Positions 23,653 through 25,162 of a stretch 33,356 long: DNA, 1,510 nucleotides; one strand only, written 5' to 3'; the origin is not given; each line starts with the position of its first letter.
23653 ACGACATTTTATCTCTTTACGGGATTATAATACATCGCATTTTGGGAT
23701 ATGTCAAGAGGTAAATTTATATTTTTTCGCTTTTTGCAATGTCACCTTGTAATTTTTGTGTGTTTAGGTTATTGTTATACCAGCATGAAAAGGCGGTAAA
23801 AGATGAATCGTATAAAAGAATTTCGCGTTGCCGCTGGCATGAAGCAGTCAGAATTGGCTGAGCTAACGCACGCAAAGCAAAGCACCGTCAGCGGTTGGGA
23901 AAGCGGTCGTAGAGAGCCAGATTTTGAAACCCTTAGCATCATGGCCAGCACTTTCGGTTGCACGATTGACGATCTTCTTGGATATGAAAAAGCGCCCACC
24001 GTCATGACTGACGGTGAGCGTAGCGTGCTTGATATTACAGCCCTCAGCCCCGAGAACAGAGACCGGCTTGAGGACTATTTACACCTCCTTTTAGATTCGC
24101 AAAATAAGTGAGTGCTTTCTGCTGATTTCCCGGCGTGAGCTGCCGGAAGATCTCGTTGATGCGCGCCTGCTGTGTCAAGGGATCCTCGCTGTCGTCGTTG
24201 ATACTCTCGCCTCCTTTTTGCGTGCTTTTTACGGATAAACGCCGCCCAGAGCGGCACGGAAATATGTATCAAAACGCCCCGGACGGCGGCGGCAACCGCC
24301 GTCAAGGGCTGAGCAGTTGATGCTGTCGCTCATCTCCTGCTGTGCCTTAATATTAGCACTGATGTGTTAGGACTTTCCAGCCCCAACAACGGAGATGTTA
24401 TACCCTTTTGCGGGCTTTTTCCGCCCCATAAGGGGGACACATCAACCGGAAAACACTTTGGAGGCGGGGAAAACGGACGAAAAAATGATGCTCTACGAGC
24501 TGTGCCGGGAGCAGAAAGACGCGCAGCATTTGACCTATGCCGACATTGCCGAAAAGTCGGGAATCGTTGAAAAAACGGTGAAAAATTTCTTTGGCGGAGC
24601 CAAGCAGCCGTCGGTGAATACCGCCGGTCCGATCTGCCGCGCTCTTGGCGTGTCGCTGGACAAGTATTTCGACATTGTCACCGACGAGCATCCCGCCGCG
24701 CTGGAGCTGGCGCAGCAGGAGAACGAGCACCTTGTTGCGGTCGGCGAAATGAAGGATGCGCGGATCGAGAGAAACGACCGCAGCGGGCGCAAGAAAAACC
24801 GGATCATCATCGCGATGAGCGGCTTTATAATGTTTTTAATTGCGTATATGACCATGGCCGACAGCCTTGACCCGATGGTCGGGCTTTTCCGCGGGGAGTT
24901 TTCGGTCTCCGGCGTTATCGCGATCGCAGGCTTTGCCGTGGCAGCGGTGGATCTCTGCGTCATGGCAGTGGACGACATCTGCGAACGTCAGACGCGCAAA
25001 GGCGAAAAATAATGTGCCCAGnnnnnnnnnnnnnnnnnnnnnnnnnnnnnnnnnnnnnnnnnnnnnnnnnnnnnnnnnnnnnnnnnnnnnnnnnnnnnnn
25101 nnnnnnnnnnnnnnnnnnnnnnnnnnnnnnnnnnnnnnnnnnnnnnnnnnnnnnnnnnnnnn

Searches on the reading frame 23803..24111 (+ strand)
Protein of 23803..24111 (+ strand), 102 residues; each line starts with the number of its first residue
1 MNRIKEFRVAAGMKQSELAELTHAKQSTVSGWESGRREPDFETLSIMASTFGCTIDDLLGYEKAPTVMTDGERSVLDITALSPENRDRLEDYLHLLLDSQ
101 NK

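Call 56: search_protein_families(library=phrogs, proteins=[window:23803-24111:+], max_evalue=0.00001)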
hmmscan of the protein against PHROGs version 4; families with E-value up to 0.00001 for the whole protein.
window:23803-24111:+ (102 aa): 11 families
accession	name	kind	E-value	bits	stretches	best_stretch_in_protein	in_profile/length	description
phrog_8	-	transcription regulation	4.1e-17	63.6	1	2-67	79-144/346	transcriptional regulator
phrog_3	-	transcription regulation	5.3e-14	53.8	1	1-71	90-158/430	transcriptional repressor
phrog_4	-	transcription regulation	5.8e-14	52.9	1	2-66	139-199/400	transcriptional repressor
phrog_2328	-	transcription regulation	6.6e-10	39.9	1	2-71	18-86/128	transcriptional repressor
phrog_4836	-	transcription regulation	1.3e-09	38.9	1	2-66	78-142/194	CII-like regulator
phrog_2967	-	transcription regulation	1.5e-09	38.8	1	3-64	14-75/225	transcriptional regulator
phrog_1373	-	transcription regulation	2.3e-09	38.5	1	4-64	68-128/166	transcriptional regulator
phrog_5823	-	transcription regulation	5e-09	36.8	1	2-77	9-86/404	transcriptional regulator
phrog_2439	-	transcription regulation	1.1e-08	35.3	1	2-59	10-67/367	transcriptional regulator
phrog_2104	-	unknown function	2e-07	32.1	1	2-42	42-82/103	-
phrog_7241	-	transcription regulation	1e-06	29.8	1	6-59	68-121/122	transcriptional regulator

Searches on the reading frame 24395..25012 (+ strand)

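Call 6: search_protein_families(library=pfam, proteins=[window:24395-25012:+], max_evalue=10)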
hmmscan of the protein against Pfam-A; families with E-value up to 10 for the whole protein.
window:24395-25012:+ (205 aa): 6 families
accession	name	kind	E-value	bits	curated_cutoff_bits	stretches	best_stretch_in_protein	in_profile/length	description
PF01381.28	HTH_3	-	9.6e-05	22.8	23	1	39-89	3-53/55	Helix-turn-helix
PF13560.12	HTH_31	-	0.0037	18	27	1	38-88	7-58/64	Helix-turn-helix domain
PF13443.12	HTH_26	-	0.0078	16.9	22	1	45-89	10-55/63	Cro/C1-type HTH DNA-binding domain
PF08281.18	Sigma70_r4_2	-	0.014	15.5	25.7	1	42-64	23-45/54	Sigma-70, region 4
PF24008.1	DUF7322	-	0.12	12.3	27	1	157-184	26-53/61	Domain of unknown function (DUF7322)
PF13384.12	HTH_23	-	0.13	12.5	24.6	1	44-64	16-36/50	Homeodomain-like domain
